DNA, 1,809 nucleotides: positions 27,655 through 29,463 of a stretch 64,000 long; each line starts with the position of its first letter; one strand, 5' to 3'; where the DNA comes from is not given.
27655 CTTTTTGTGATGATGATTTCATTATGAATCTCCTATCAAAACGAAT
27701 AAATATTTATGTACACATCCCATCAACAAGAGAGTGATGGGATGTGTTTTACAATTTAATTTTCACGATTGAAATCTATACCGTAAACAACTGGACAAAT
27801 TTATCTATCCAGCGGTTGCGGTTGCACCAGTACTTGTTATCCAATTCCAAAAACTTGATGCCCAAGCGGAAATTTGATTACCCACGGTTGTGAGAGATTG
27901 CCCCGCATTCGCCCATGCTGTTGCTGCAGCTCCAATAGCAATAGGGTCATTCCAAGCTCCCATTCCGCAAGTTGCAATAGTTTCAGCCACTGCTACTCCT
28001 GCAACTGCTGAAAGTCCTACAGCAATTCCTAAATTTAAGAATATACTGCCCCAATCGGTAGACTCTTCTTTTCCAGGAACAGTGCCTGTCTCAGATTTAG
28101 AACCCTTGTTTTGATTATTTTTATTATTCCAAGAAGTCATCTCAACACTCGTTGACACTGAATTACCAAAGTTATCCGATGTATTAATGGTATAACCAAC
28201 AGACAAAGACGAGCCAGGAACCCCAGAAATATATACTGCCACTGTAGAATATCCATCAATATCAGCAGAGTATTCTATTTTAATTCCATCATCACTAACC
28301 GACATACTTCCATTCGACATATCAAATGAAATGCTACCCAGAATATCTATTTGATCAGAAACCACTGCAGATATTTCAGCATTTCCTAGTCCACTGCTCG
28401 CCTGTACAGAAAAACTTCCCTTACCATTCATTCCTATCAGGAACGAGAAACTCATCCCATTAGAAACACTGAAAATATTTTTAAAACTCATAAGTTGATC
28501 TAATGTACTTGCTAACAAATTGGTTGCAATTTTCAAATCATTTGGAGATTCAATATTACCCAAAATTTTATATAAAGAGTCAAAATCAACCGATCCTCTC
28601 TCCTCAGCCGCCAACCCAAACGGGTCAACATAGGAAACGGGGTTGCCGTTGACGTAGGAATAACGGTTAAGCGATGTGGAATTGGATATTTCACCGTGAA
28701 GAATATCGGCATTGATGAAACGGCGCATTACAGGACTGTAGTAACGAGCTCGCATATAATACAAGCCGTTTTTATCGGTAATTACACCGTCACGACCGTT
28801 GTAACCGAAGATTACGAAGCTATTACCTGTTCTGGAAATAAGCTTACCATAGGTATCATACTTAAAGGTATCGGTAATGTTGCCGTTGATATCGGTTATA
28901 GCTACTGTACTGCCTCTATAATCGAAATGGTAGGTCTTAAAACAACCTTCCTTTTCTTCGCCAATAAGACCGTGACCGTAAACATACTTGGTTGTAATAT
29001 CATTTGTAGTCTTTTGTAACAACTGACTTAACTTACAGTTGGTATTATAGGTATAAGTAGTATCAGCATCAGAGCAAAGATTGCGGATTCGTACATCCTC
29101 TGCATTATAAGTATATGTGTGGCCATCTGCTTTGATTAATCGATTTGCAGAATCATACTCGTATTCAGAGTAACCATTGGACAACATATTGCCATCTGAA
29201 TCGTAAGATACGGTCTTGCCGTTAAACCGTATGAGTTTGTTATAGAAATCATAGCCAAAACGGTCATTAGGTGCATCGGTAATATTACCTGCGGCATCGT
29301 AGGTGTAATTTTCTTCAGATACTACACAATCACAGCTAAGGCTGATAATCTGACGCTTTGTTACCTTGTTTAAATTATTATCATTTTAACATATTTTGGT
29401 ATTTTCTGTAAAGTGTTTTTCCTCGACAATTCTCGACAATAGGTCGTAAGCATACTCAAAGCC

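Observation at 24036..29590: RHS/YD-repeat polymorphic-toxin island with one intact orphan toxin module and two degenerate cassettes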

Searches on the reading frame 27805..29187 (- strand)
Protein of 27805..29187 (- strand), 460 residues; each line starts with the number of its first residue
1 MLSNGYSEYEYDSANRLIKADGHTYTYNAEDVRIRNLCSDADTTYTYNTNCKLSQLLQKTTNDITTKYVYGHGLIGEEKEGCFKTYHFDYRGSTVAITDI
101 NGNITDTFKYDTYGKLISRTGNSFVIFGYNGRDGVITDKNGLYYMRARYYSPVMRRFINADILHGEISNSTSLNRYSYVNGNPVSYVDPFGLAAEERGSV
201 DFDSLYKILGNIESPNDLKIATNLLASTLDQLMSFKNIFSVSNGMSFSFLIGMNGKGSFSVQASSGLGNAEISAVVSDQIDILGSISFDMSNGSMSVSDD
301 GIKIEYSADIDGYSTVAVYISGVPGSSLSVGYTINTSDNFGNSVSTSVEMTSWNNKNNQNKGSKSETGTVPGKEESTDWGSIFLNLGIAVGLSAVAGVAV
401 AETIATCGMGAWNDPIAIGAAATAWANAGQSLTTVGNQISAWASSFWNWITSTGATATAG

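Call 13: find_encoding_contigs(protein=window:27805-29187:-, flank=10000, max_places=10)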
Protein window:27805-29187:- (460 aa): 5 contigs read that carry it; 2 places shown.
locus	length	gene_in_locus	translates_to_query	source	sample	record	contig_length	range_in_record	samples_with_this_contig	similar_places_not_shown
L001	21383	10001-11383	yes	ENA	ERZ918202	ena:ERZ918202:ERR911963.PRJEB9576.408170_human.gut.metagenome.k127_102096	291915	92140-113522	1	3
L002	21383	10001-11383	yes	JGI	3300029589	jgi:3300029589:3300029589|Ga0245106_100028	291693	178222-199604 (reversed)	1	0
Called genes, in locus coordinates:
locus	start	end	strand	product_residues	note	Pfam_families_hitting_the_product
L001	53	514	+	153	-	PF11188:DUF2975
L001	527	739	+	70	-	PF13443:HTH_26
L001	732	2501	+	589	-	PF13687:DUF4153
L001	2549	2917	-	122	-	PF03862:SpoVAC_SpoVAEB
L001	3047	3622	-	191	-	PF06130:PTAC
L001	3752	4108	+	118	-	-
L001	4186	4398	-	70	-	-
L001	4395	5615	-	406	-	PF11193:DUF2812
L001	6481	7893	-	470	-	PF01145:Band_7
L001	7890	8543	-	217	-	-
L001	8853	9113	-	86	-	-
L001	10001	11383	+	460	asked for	-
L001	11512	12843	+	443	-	-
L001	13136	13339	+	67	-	-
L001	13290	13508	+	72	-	-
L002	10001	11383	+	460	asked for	-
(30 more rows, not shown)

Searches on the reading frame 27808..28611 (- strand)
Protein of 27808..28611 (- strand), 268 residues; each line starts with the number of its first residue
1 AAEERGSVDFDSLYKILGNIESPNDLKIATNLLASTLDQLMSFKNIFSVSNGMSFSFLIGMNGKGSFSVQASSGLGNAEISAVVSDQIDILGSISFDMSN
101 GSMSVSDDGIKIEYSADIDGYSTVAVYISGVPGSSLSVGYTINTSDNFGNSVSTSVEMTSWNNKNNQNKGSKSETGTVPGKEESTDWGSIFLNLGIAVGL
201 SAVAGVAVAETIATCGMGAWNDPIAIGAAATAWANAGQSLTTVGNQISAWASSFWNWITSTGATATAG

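Call 35: search_protein_families(library=ncbifam, max_evalue=0.01, proteins=[window:27808-28611:-])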
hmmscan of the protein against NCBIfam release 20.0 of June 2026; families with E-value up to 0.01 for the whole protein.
seq(268 aa): 0 families

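Call 42: search_solved_structures(query=window:27808-28608:-, max_evalue=1)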
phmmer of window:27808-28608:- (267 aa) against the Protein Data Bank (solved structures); distinct sequences matched with E-value up to 1: 2.
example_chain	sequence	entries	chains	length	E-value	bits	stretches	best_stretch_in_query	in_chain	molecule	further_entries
9gbc_A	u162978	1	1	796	0.09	15.7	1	134-191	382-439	TonB-linked outer membrane receptor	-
3uhh_A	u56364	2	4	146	0.67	12.8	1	8-60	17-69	Globin-1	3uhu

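Call 55: search_protein_representatives(protein=window:27808-28608:-)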
Query: 267 residues. Proteins with E-value up to 0.001 (for the whole library): 34; up to 1e-10: 19; up to 1e-30: 7. The best 34 are listed.
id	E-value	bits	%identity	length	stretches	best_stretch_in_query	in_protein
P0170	2.3e-48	181.5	52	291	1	2-227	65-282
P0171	1.8e-41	158.9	47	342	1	15-236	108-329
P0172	1.0e-40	156.4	41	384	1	5-243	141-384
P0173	2.4e-31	125.7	38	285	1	2-234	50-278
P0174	2.6e-31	125.6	45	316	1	5-166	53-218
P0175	4.6e-31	124.8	39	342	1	4-237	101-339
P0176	5.9e-31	124.4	38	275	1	1-234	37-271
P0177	9.2e-30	120.5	40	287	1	7-187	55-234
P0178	1.2e-24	103.8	38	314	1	2-180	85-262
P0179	4.3e-23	98.7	37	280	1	26-214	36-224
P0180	1.7e-21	93.5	34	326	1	6-235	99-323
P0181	1.1e-18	84.2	33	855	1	29-234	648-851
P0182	7.6e-18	81.5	43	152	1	71-210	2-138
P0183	4.1e-17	79.1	35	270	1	42-223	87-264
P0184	2.0e-16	76.9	37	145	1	110-241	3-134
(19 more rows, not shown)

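Call 56: find_homologous_proteins(query=window:27808-28608:-, max_evalue=0.001)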
Query window:27808-28608:- (267 aa): 3 proteins with E <= 0.001 among 2381 candidates.
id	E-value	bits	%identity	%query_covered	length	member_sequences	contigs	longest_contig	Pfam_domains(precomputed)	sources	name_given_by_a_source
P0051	2.8e-161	553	100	100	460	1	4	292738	-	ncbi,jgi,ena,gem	-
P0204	1.4e-44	171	48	78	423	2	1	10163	-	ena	-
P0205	4.2e-42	163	47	80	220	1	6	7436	-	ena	-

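Call 64: predict_structure(alignment_id=A3)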
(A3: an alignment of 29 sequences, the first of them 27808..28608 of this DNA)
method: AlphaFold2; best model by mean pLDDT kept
length: 267 residues; sequences in the alignment: 29
mean_pLDDT: 77.0   pTM: 0.61
mean pLDDT of the five models: 77.0, 76.7, 71.6, 68.3, 66.0
residues with pLDDT >= 90: 111; 70-90: 56; 50-70: 73; < 50: 27
segments of 3 or more residues with pLDDT < 50: 168-186, 262-267
pLDDT, mean of each block of 10 residues (from residue 1): 72 95 96 93 72 80 90 83 89 93 95 95 96 94 92 93 59 38 47 61 62 61 70 69 65 67 42
secondary structure, 60 per line:
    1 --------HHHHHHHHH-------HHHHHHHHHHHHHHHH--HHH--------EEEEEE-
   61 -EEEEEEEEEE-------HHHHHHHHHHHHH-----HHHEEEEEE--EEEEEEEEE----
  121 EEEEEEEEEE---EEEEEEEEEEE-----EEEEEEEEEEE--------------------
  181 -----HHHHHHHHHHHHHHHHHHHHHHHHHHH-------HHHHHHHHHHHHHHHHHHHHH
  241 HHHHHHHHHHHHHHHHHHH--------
elements in order: H9-17 H25-40 E54-59 E62-71 H79-91 E100-105 E108-116 E121-130 E134-144 E150-160 H186-212 H220-259

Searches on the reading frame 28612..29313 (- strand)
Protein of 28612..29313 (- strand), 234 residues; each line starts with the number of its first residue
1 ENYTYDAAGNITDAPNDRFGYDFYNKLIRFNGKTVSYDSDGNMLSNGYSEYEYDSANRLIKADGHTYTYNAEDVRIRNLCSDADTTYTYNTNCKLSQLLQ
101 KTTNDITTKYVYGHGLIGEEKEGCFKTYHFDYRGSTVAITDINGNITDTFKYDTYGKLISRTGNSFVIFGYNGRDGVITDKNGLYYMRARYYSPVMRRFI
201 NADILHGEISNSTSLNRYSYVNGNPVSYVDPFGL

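Call 35: search_protein_families(library=ncbifam, max_evalue=0.01, proteins=[window:28612-29313:-])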
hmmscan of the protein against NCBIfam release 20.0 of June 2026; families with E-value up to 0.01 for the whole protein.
seq(234 aa): 3 families
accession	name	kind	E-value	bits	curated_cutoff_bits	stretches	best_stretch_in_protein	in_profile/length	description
TIGR03696.1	Rhs_assc_core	domain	2.9e-18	66.1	32.5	1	152-234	1-76/76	RHS repeat-associated core domain-containing protein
NF041261.1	RHS_core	equivalog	3.2e-10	38.5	2000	1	126-234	1158-1261/1261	RHS element core protein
TIGR01643.1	YD_repeat_2x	repeat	0.00011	22.5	15.8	0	134-162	5-32/42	YD repeat-containing protein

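Call 43: find_related_loci(query=window:28612-29313:-, collection=metagenome_contigs, flank=10000)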
Query seq(234 aa) (234 aa) in metagenome_contigs; peptide patterns used: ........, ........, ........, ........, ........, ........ (x = any residue, [..] = any of these).
170 stretches matched a pattern; 39 encode a relative of the query (tblastn E <= 1e-3); 39 distinct loci.
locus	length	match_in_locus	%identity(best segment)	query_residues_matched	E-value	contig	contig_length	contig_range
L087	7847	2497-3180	80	7-234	2e-118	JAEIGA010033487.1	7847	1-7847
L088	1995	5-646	84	21-234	9e-124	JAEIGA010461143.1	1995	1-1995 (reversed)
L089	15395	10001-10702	71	1-234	2e-111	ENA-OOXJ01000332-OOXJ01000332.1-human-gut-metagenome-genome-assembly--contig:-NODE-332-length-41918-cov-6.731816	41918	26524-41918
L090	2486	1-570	89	45-234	6e-116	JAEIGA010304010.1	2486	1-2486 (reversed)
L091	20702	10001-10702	74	1-234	9e-115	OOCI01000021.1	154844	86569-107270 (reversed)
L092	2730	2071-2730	76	1-220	6e-111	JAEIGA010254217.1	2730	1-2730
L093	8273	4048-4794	45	3-234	5e-59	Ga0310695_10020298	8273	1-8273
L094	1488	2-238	94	145-223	3e-45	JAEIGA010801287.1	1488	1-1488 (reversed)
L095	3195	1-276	74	143-234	2e-43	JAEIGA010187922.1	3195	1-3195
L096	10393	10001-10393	62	1-126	2e-41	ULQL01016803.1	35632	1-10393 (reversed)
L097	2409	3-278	73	143-234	6e-40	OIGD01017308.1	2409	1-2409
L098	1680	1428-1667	78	155-234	6e-38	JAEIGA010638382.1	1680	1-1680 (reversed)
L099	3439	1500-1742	73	154-234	2e-36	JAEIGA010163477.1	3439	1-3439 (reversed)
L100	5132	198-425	76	159-234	2e-35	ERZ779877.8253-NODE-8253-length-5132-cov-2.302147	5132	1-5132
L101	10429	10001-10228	78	159-234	4e-35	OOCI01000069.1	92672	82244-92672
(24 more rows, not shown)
